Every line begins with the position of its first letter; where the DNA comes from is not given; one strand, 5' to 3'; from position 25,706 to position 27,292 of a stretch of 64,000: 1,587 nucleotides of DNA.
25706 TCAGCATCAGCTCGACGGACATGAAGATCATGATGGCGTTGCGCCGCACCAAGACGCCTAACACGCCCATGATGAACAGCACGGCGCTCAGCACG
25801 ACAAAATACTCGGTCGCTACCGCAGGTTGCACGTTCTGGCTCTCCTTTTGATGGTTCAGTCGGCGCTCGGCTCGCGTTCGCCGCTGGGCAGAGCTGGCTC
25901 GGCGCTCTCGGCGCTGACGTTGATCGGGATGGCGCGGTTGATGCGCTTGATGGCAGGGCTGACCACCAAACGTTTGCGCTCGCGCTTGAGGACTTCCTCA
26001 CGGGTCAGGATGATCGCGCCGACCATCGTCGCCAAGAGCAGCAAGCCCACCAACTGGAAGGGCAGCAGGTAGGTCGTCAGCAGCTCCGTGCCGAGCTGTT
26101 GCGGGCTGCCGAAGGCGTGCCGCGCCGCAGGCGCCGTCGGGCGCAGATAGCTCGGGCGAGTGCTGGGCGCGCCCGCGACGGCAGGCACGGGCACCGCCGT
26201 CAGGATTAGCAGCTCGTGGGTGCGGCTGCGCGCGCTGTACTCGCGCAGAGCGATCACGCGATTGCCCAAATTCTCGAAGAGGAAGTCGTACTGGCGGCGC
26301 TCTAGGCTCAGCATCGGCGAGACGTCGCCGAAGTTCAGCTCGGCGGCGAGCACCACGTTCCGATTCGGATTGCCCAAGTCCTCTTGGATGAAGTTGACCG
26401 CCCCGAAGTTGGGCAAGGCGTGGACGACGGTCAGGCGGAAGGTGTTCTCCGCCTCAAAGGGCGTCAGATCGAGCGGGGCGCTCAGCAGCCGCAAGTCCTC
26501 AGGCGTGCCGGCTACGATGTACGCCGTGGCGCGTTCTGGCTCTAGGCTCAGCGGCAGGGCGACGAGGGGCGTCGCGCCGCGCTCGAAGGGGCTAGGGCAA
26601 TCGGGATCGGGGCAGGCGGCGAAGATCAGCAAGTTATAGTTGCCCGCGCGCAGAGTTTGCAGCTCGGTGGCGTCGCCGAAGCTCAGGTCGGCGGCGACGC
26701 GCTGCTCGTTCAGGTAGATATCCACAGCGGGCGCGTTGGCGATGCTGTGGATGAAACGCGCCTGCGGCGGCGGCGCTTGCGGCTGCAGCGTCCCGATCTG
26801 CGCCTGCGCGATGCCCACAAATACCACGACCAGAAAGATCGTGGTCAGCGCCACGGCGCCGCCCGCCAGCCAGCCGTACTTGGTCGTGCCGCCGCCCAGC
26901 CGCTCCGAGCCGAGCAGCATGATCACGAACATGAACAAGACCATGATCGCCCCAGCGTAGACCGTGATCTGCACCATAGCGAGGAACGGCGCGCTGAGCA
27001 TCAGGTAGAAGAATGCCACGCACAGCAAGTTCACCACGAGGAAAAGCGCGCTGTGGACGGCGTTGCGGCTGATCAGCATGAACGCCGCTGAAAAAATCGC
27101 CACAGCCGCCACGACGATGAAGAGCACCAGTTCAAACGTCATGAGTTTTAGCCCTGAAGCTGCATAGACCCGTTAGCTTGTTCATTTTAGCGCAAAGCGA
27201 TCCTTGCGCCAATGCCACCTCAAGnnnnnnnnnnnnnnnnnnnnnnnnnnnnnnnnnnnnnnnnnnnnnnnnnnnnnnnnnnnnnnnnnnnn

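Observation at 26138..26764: Complex I subunit NuoJ with a tandem DUF4397-like extracellular domain in the TM4-TM5 loop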

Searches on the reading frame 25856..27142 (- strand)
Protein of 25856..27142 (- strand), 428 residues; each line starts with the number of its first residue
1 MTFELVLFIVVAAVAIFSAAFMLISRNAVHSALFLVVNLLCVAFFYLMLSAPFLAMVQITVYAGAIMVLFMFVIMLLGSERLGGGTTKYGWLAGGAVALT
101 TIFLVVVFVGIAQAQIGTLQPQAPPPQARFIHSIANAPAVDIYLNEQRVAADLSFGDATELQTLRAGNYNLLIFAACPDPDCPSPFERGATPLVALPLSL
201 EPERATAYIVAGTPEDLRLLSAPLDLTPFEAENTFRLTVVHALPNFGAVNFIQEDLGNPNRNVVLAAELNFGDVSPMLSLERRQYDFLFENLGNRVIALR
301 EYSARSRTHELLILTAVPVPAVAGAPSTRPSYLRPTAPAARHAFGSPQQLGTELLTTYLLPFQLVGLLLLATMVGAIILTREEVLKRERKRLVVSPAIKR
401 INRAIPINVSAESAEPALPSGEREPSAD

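Call 3: search_protein_families(library=pfam, proteins=[window:25856-27142:-], max_evalue=10)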
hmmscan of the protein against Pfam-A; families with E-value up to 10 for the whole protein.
window:25856-27142:- (428 aa): 4 families
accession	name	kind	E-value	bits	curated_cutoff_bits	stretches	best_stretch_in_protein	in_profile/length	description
PF00499.25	Oxidored_q3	-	2.6e-37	128.2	33.2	2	18-120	1-99/146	NADH-ubiquinone/plastoquinone oxidoreductase chain 6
PF14344.12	DUF4397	-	3e-17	63.7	30.6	2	127-251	2-118/119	Domain of unknown function (DUF4397)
PF13244.11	MbhD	-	0.00064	20.3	27.2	1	14-76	2-64/67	MBH, subunit D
PF23487.1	Ig_TMEM132_6th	-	0.21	12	27.8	1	249-304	30-87/116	TMEM132 sixth domain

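Call 4: search_protein_families(library=ncbifam, proteins=[window:25856-27142:-], max_evalue=10)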
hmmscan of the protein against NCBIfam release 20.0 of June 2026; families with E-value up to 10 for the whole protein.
window:25856-27142:- (428 aa): 18 families
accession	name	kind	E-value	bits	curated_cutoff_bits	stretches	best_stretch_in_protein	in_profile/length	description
NF005165.0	PRK06638.1-5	equivalog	1.4e-33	116.1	192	2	2-82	17-97/282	NADH-quinone oxidoreductase subunit J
NF005164.0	PRK06638.1-4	equivalog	1e-27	96.9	154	2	1-109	1-111/211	NADH-quinone oxidoreductase subunit J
NF005168.0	PRK06638.2-3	equivalog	4.8e-24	85.2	154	2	1-118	1-120/172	NADH-quinone oxidoreductase subunit J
NF005163.0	PRK06638.1-3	equivalog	8.5e-22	77.6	174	2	3-78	7-82/203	NADH-quinone oxidoreductase subunit J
NF005167.0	PRK06638.2-2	equivalog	3.2e-21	75.9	137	2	3-123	2-123/176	NADH-quinone oxidoreductase subunit J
NF005162.0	PRK06638.1-1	equivalog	7.8e-18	64.9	157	2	8-114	5-114/184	NADH-quinone oxidoreductase subunit J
NF005166.0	PRK06638.2-1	equivalog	1.5e-13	51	284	2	1-77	1-77/174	NADH-quinone oxidoreductase subunit J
NF005024.0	PRK06433.1-4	equivalog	5.6e-13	48.9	101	1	1-78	2-79/89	NADH dehydrogenase subunit J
NF005025.0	PRK06433.1-5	equivalog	1.6e-12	47.6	95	1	3-85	11-92/96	NADH dehydrogenase subunit J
NF005169.0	PRK06638.2-4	equivalog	1.5e-08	34.8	319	2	3-79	2-78/182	NADH-quinone oxidoreductase subunit J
NF005023.0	PRK06433.1-2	equivalog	1.8e-08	34.7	92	1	3-80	3-79/82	NADH dehydrogenase subunit J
NF009159.0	PRK12504.1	equivalog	3.2e-05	23.9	141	1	7-110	6-109/178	DUF4040 domain-containing protein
NF040613.1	F420_dehyd_FpoJ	exception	0.00078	19.3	110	1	348-381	44-77/81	F420H2 dehydrogenase subunit FpoJ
NF005030.0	PRK06439.1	equivalog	0.002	18.1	121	1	350-383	38-71/72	NADH dehydrogenase subunit J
NF009287.0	PRK12647.1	equivalog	0.74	8.2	937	1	9-100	602-690/773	putative monovalent cation/H+ antiporter subunit A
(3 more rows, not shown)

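Call 5: find_homologous_proteins(query=window:25856-27142:-, max_evalue=0.00001)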
Query window:25856-27142:- (428 aa): 832 proteins with E <= 0.00001 among 8000 candidates; the best 120 are listed.
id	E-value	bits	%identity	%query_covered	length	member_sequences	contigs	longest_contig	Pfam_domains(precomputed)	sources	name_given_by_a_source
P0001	5.4e-267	903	98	100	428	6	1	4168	PF14344.13,PF00499.26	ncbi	ncbi:MAG: NADH-quinone oxidoreductase subunit J [Aggregatilineales bacterium]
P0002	8.4e-247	837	90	100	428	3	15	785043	PF14344.13,PF00499.26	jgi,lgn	jgi:NADH-quinone oxidoreductase subunit J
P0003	4.5e-241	818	87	100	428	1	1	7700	PF14344.13,PF00499.26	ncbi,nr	ncbi:MAG: NADH-quinone oxidoreductase subunit J [Anaerolineae bacterium]|nr:NADH-quinone oxidoreduct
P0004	2.6e-237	805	87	100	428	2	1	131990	PF14344.13,PF00499.26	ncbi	ncbi:MAG: NADH-quinone oxidoreductase subunit J [Aggregatilineales bacterium]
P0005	8.1e-228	774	83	100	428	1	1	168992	PF14344.13,PF00499.26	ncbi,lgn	-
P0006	1.1e-227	774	83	100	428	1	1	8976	PF14344.13,PF00499.26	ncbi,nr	ncbi:MAG: DUF4397 domain-containing protein [Chloroflexota bacterium]|nr:MAG: DUF4397 domain-contain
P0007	1.1e-227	774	83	100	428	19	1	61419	PF14344.13,PF00499.26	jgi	jgi:NADH-quinone oxidoreductase subunit J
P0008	2.4e-208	710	77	100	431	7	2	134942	PF14344.13,PF00499.26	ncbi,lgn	-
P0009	1.4e-159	550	79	74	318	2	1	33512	PF14344.13,PF00499.26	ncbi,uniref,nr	ncbi:MAG: hypothetical protein CUN50_03630 [Candidatus Thermofonsia Clade 1 bacterium]|uniref:NADH-q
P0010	5.8e-154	531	63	97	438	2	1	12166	PF14344.13,PF00499.26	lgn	-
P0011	2.6e-152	526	60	100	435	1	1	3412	PF14344.13,PF00499.26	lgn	-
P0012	8.2e-143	494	56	100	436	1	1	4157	PF14344.13,PF00499.26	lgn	-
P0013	8.6e-141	488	57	100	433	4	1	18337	PF14344.13,PF00499.26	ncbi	-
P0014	1.2e-140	487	57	100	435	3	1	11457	PF14344.13,PF00499.26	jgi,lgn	jgi:NADH:ubiquinone oxidoreductase subunit 6 (subunit J)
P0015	2.2e-136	473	55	97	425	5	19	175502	PF14344.13,PF00499.26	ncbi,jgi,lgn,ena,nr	ncbi:MAG: NADH-quinone oxidoreductase subunit J [Anaerolinea sp.]|nr:NADH-quinone oxidoreductase sub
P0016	1.8e-135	470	54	99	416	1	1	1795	PF14344.13,PF00499.26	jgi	jgi:NADH:ubiquinone oxidoreductase subunit 6 (subunit J)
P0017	1.8e-132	460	54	100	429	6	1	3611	PF14344.13,PF00499.26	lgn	-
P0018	2.2e-132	460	52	100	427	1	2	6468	PF14344.13,PF00499.26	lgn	-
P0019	1.0e-131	458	56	94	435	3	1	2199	PF14344.13,PF00499.26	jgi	jgi:NADH:ubiquinone oxidoreductase subunit 6 (subunit J)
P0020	1.2e-129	451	56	94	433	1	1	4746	PF14344.13,PF00499.26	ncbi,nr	ncbi:MAG: NADH-quinone oxidoreductase subunit J [Anaerolineae bacterium]|nr:NADH-quinone oxidoreduct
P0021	4.6e-126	439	53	97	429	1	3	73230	PF14344.13,PF00499.26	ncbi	-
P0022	1.5e-124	434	55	94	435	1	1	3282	PF14344.13,PF00499.26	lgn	-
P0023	4.4e-124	433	53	97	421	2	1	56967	PF14344.13,PF00499.26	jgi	jgi:NADH-quinone oxidoreductase subunit J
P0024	9.3e-124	432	56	94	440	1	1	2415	PF14344.13,PF00499.26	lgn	-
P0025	1.3e-123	431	52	100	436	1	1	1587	PF14344.13,PF00499.26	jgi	jgi:NADH:ubiquinone oxidoreductase subunit 6 (subunit J)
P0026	3.7e-121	423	52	100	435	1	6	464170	PF14344.13,PF00499.26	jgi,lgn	-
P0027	6.4e-121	422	53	94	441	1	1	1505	PF14344.13,PF00499.26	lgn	-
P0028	9.6e-121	422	51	99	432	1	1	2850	PF14344.13,PF00499.26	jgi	jgi:NADH-quinone oxidoreductase subunit J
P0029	1.5e-120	421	52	94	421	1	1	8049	PF14344.13,PF00499.26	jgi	jgi:NADH-quinone oxidoreductase subunit J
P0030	8.5e-120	419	50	100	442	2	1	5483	PF14344.13,PF00499.26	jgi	jgi:NADH:ubiquinone oxidoreductase subunit 6 (subunit J)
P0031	2.0e-119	417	50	100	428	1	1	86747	PF14344.13,PF00499.26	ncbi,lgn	-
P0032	2.6e-119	417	52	97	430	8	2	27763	PF14344.13,PF00499.26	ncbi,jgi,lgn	jgi:NADH-quinone oxidoreductase subunit J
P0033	5.6e-119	416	50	97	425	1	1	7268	PF14344.13,PF00499.26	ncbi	-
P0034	1.2e-118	415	52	97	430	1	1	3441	PF14344.13,PF00499.26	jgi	jgi:NADH-quinone oxidoreductase subunit J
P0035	2.5e-118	414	52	95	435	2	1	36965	PF14344.13,PF00499.26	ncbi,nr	ncbi:MAG: NADH-quinone oxidoreductase subunit J [Anaerolineae bacterium]|nr:NADH-quinone oxidoreduct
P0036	5.5e-118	413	49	100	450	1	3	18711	PF14344.13,PF00499.26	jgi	jgi:NADH-quinone oxidoreductase subunit J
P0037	3.6e-117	410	51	100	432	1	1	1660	PF14344.13,PF00499.26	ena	-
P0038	4.7e-116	406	50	100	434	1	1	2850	PF14344.13,PF00499.26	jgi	jgi:NADH:ubiquinone oxidoreductase subunit 6 (subunit J)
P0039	1.1e-115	405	50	94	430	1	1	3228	PF14344.13,PF00499.26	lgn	-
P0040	5.6e-115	403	49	97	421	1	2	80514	PF14344.13,PF00499.26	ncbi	-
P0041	8.6e-115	402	50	100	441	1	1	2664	PF14344.13,PF00499.26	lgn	-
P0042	2.6e-111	391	49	100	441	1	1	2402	PF14344.13,PF00499.26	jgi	jgi:NADH-quinone oxidoreductase subunit J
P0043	9.9e-109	382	50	96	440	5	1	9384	PF14344.13,PF00499.26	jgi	jgi:NADH:ubiquinone oxidoreductase subunit 6 (subunit J)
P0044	1.6e-108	381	48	91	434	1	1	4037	PF14344.13,PF00499.26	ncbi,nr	ncbi:MAG TPA: NADH-quinone oxidoreductase subunit J [Aggregatilineales bacterium]|nr:NADH-quinone ox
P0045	3.2e-108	380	49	96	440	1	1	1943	PF14344.13,PF00499.26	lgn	-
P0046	1.4e-107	378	47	97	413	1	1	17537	PF14344.13,PF00499.26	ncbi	-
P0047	7.4e-107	376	47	93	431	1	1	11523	PF14344.13,PF00499.26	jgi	jgi:NADH-quinone oxidoreductase subunit J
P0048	1.1e-106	375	48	100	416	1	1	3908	PF14344.13,PF00499.26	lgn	-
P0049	2.3e-106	374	48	94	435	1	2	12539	PF14344.13,PF00499.26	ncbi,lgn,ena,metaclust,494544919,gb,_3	metaclust:\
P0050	2.5e-106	374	49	95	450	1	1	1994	PF14344.13,PF00499.26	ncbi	-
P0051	3.8e-105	370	49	97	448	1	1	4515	PF14344.13,PF00499.26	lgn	-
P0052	4.3e-104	367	46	100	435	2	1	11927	PF14344.13,PF00499.26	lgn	-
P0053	1.8e-102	361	47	94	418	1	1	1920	PF14344.13,PF00499.26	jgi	jgi:NADH:ubiquinone oxidoreductase subunit 6 (subunit J)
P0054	3.9e-102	360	51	94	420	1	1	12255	PF14344.13,PF00499.26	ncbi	-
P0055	8.7e-102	359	47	96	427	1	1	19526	PF14344.13,PF00499.26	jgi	jgi:NADH:ubiquinone oxidoreductase subunit 6 (subunit J)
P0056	1.0e-101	359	47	95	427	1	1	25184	PF14344.13,PF00499.26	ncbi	ncbi:MAG: NADH-quinone oxidoreductase subunit J [Chloroflexota bacterium]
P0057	2.5e-101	358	47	100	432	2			PF14344.13,PF00499.26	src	-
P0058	3.1e-101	357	46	95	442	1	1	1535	PF14344.13,PF00499.26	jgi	-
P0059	3.7e-101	357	48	100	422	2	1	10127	PF14344.13,PF00499.26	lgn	-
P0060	2.2e-100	355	49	94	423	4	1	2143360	PF14344.13,PF00499.26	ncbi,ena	-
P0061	3.6e-100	354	44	100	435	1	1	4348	PF14344.13,PF00499.26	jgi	jgi:NADH:ubiquinone oxidoreductase subunit 6 (subunit J)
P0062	1.3e-99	352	47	94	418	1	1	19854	PF14344.13,PF00499.26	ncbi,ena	-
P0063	2.2e-99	351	51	94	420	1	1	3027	PF14344.13,PF00499.26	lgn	-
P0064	8.6e-99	349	45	95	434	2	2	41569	PF14344.13,PF00499.26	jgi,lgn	jgi:NADH:ubiquinone oxidoreductase subunit 6 (subunit J)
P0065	1.3e-97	345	46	94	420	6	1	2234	PF14344.13,PF00499.26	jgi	-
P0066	1.1e-96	342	46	89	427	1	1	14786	PF14344.13,PF00499.26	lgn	-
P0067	1.8e-96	342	47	94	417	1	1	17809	PF14344.13,PF00499.26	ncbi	-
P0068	5.0e-96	340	44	94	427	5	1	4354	PF14344.13,PF00499.26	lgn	-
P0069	7.0e-96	340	46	93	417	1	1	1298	PF14344.13,PF00499.26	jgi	jgi:NADH:ubiquinone oxidoreductase subunit 6 (subunit J)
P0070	1.3e-94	336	45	100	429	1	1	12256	PF14344.13,PF00499.26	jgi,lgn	jgi:NADH-quinone oxidoreductase subunit J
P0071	3.1e-94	334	45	94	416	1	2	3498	PF14344.13,PF00499.26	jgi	-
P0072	4.3e-92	327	44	100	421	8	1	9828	PF14344.13,PF00499.26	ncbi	-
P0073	1.4e-91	326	45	82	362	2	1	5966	PF14344.13,PF00499.26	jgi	-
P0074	4.4e-91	324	44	94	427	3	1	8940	PF14344.13,PF00499.26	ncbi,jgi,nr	ncbi:MAG TPA: NADH-quinone oxidoreductase subunit J [Aggregatilineales bacterium]|nr:NADH-quinone ox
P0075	1.4e-88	316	44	94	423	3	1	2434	PF14344.13,PF00499.26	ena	-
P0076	5.3e-88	314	44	94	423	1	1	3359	PF14344.13,PF00499.26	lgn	-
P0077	5.9e-87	310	46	79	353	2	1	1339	PF14344.13,PF00499.26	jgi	jgi:NADH:ubiquinone oxidoreductase subunit 6 (subunit J)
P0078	1.1e-86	310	42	100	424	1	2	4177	PF14344.13,PF00499.26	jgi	jgi:NADH-quinone oxidoreductase subunit J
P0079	3.6e-85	305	42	100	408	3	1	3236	PF14344.13,PF00499.26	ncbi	-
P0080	1.9e-83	299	44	94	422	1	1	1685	PF14344.13,PF00499.26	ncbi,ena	-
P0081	1.4e-82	296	43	100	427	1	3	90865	PF14344.13,PF00499.26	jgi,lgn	jgi:NADH-quinone oxidoreductase subunit J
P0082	3.5e-79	285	45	80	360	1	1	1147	PF14344.13,PF00499.26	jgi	jgi:NADH:ubiquinone oxidoreductase subunit 6 (subunit J)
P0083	2.7e-78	282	52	63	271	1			PF14344.13,PF00499.26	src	-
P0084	3.0e-78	282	41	94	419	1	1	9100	PF14344.13,PF00499.26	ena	-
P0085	7.1e-77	277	50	64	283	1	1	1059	PF14344.13,PF00499.26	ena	-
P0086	1.0e-75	273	41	100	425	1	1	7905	PF14344.13,PF00499.26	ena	-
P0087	7.5e-74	267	41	87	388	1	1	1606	PF14344.13,PF00499.26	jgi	jgi:NADH:ubiquinone oxidoreductase subunit 6 (subunit J)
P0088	2.5e-72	262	43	79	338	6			PF14344.13,PF00499.26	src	-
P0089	1.5e-71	260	38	89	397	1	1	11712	PF14344.13,PF00499.26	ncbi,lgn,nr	ncbi:MAG: NADH-quinone oxidoreductase subunit J [Anaerolineae bacterium]|nr:NADH-quinone oxidoreduct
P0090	3.1e-70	255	48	68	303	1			PF14344.13,PF00499.26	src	-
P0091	6.4e-70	254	42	90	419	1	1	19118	PF14344.13,PF00499.26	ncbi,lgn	-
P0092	1.1e-69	254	38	92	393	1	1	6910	PF14344.13,PF00499.26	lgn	-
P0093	2.1e-69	253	39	91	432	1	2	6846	PF14344.13,PF00499.26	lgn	-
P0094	2.1e-69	253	37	92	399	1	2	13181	PF14344.13,PF00499.26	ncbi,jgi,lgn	jgi:NADH:ubiquinone oxidoreductase subunit 6 (subunit J)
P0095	2.4e-69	252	43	89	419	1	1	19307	PF14344.13,PF00499.26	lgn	-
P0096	4.1e-69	252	40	91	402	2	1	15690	PF14344.13,PF00499.26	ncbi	-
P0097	4.1e-69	252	41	89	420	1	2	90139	PF14344.13,PF00499.26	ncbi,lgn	ncbi:MAG: hypothetical protein Kow0077_18280 [Anaerolineae bacterium]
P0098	5.5e-69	251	41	93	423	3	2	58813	PF14344.13,PF00499.26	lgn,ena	-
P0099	2.1e-68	249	42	89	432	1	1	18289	PF14344.13,PF00499.26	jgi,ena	-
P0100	6.0e-68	248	37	98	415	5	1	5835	PF14344.13,PF00499.26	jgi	jgi:NADH:ubiquinone oxidoreductase subunit 6 (subunit J)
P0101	6.0e-68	248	40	97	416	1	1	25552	PF14344.13,PF00499.26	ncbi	-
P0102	1.9e-67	246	38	92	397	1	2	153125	PF14344.13,PF00499.26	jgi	jgi:NADH:ubiquinone oxidoreductase subunit 6 (subunit J)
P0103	6.0e-67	245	41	91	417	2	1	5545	PF14344.13,PF00499.26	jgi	-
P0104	6.8e-67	244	38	93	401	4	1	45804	PF14344.13,PF00499.26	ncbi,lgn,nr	ncbi:MAG: DUF4397 domain-containing protein [Chloroflexi bacterium]|nr:DUF4397 domain-containing pro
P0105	7.3e-67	244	40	92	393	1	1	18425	PF14344.13,PF00499.26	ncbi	-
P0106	2.0e-66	243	42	89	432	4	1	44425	PF14344.13,PF00499.26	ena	-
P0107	2.5e-66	242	37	92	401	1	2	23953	PF14344.13,PF00499.26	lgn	-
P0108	3.3e-66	242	41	90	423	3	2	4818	PF14344.13,PF00499.26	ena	-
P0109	4.3e-66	242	41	91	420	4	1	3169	PF14344.13,PF00499.26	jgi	jgi:NADH-quinone oxidoreductase subunit J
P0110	5.9e-66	241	38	95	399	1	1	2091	PF14344.13,PF00499.26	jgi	-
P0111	8.0e-66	241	38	92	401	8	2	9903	PF14344.13,PF00499.26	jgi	jgi:NADH:ubiquinone oxidoreductase subunit 6 (subunit J)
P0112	8.6e-66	241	41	92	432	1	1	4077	PF14344.13,PF00499.26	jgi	-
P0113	1.1e-65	240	38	92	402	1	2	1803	PF14344.13,PF00499.26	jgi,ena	-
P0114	1.5e-65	240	39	91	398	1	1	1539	PF14344.13,PF00499.26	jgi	jgi:NADH:ubiquinone oxidoreductase subunit 6 (subunit J)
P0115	1.7e-65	240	40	90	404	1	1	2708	PF14344.13,PF00499.26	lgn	-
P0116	2.2e-65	239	39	89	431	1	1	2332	PF14344.13,PF00499.26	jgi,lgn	jgi:NADH-quinone oxidoreductase subunit J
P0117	2.7e-65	239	39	89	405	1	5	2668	PF14344.13,PF00499.26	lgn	-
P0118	2.9e-65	239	37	92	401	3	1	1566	PF14344.13,PF00499.26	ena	-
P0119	3.1e-65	239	36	98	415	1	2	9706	PF14344.13,PF00499.26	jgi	jgi:NADH:ubiquinone oxidoreductase subunit 6 (subunit J)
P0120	4.3e-65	238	40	90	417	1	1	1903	PF14344.13,PF00499.26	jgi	jgi:NADH:ubiquinone oxidoreductase subunit 6 (subunit J)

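Call 10: find_related_loci(query=window:25856-27142:-, collection=genome_contigs, flank=8000)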
Query window:25856-27142:- (428 aa) in genome_contigs; peptide patterns used: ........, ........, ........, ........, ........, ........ (x = any residue, [..] = any of these).
305 stretches matched a pattern; 29 encode a relative of the query (tblastn E <= 1e-3); 29 distinct loci.
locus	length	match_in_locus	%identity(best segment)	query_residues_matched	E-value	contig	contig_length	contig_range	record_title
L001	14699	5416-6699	83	1-428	0e+0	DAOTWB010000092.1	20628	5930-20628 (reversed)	MAG TPA_asm: Anaerolineae bacterium isolate H112_101 k137_947503, whole genome shotgun sequence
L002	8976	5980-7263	83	1-428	0e+0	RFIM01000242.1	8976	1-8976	MAG: Chloroflexota bacterium isolate J076 k99_720455, whole genome shotgun sequence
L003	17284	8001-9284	87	1-428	0e+0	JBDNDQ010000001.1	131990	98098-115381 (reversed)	MAG: Aggregatilineales bacterium isolate RM_bin20_OCT21 C1, whole genome shotgun sequence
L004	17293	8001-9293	77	1-428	0e+0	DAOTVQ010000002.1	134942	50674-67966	MAG TPA_asm: Anaerolineae bacterium isolate H110_66 480619, whole genome shotgun sequence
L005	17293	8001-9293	77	1-428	0e+0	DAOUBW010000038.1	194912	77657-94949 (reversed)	MAG TPA_asm: Anaerolineae bacterium isolate H71_754 k91_1124548, whole genome shotgun sequence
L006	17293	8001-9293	77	1-428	0e+0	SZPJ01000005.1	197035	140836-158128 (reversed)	Chloroflexi bacterium CFX3 ZYPT4scaffold_18, whole genome shotgun sequence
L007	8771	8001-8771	84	1-257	5e-142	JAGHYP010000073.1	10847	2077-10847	MAG: Chloroflexota bacterium isolate 629H.12 NODE_1022_length_10869_cov_5.152672, whole genome shotgun sequence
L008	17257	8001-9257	55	1-416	6e-138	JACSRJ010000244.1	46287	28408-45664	MAG: Anaerolinea sp. isolate CH2 contig-70_619, whole genome shotgun sequence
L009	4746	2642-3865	56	1-403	3e-133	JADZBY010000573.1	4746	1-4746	MAG: Anaerolineae bacterium isolate SJ7 c_000000747210, whole genome shotgun sequence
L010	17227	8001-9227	52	1-405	9e-128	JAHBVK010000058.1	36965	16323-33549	MAG: Anaerolineae bacterium isolate ACE_CHL13 CHL13_58, whole genome shotgun sequence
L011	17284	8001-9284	51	1-414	2e-125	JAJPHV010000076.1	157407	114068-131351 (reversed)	MAG: Chloroflexota bacterium isolate Centralia_MAG_208 k107_19696287, whole genome shotgun sequence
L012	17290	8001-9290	46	1-426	2e-109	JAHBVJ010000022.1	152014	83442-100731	MAG: Anaerolineae bacterium isolate ACE_CHL12 CHL12_22, whole genome shotgun sequence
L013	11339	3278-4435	36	4-381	7e-66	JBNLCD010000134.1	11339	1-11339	MAG: Anaerolineae bacterium isolate C2.bin.11.strict NODE_134_length_11339_cov_2.956580, whole genome shotgun sequence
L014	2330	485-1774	35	4-428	2e-64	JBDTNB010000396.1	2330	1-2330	MAG: Chloroflexota bacterium isolate cluster3_bin.14 NODE_332796_length_2330_cov_14.195604, whole genome shotgun sequenc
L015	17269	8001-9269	38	1-424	2e-62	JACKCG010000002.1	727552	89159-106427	MAG: Anaerolineaceae bacterium isolate HK-STAS-CHLO-41 HK-STAS-CHLO-41_2, whole genome shotgun sequence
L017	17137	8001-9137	36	3-383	7e-60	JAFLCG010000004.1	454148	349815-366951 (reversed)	MAG: Anaerolineae bacterium isolate UWPOB_ANAER4 gnl_X_IEOCAAEP_4, whole genome shotgun sequence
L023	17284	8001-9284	31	7-428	3e-38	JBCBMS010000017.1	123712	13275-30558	MAG: Chloroflexota bacterium isolate J06630_15 NODE_17_length_123712_cov_20.083997, whole genome shotgun sequence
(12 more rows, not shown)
